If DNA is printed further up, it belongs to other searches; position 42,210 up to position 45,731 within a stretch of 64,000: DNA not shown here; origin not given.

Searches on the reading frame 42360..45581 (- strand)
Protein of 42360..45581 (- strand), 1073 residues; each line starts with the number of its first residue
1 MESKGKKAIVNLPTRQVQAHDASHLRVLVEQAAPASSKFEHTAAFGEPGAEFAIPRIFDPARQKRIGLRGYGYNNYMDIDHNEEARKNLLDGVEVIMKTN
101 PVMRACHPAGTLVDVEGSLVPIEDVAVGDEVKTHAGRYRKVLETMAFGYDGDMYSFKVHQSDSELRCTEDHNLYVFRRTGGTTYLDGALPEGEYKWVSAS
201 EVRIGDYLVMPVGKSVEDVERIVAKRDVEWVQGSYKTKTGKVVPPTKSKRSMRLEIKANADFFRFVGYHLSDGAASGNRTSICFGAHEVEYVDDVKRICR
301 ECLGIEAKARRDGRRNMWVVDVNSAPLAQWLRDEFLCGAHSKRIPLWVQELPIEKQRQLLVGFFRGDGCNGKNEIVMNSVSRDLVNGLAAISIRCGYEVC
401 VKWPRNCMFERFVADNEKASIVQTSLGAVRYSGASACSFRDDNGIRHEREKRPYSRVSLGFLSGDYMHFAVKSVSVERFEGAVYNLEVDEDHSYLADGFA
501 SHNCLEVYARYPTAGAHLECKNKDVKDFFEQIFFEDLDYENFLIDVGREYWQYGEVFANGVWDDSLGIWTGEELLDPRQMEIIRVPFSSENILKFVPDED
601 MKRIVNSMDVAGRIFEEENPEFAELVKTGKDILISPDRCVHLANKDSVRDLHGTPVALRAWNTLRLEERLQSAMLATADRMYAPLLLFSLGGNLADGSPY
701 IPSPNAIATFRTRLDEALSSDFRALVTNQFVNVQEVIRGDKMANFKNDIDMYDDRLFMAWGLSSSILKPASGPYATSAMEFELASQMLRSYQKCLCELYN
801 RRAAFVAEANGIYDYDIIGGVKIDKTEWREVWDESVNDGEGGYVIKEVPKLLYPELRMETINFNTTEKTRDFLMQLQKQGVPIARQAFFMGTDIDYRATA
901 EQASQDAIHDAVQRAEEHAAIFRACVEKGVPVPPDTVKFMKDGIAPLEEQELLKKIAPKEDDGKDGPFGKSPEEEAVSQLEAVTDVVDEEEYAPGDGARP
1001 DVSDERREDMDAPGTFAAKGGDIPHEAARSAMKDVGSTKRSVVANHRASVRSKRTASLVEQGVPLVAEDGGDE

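Call 96: search_protein_families(library=pfam, proteins=[window:42360-45581:-], max_evalue=0.01)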
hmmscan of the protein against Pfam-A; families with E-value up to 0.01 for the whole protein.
window:42360-45581:- (1073 aa): 4 families
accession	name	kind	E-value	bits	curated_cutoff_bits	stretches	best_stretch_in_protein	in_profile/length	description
PF14890.11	Intein_splicing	-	4.7e-08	33.4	35.8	1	139-503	36-155/155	Intein splicing domain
PF14528.11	LAGLIDADG_3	-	2.4e-06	28.2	22.5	0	267-331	9-77/82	LAGLIDADG-like domain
PF13403.11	Hint_2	-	0.0018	19.1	28.4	1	106-144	2-40/147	Hint domain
PF01079.26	Hint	-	0.0022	18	29.7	1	105-241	12-140/213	Hint module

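Call 97: search_protein_families(library=phrogs, proteins=[window:42360-45581:-], max_evalue=0.001)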
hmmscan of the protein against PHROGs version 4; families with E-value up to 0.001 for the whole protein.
window:42360-45581:- (1073 aa): 6 families
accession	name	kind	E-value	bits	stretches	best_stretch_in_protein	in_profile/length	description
phrog_2833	-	head and packaging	3e-77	261.4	1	505-945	130-590/874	portal protein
phrog_16240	-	head and packaging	1.4e-15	57.9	1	505-898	113-499/643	portal protein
phrog_36001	-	unknown function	5.7e-14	52.3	1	106-213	97-195/715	-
phrog_26446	-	DNA, RNA and nucleotide metabolism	1.4e-10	40.9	1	259-394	476-613/761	anaerobic ribonucleoside reductase large subunit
phrog_21587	-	unknown function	3.2e-10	39.8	1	96-232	565-688/706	-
phrog_2739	-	head and packaging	1.7e-06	28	1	627-807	216-391/501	portal protein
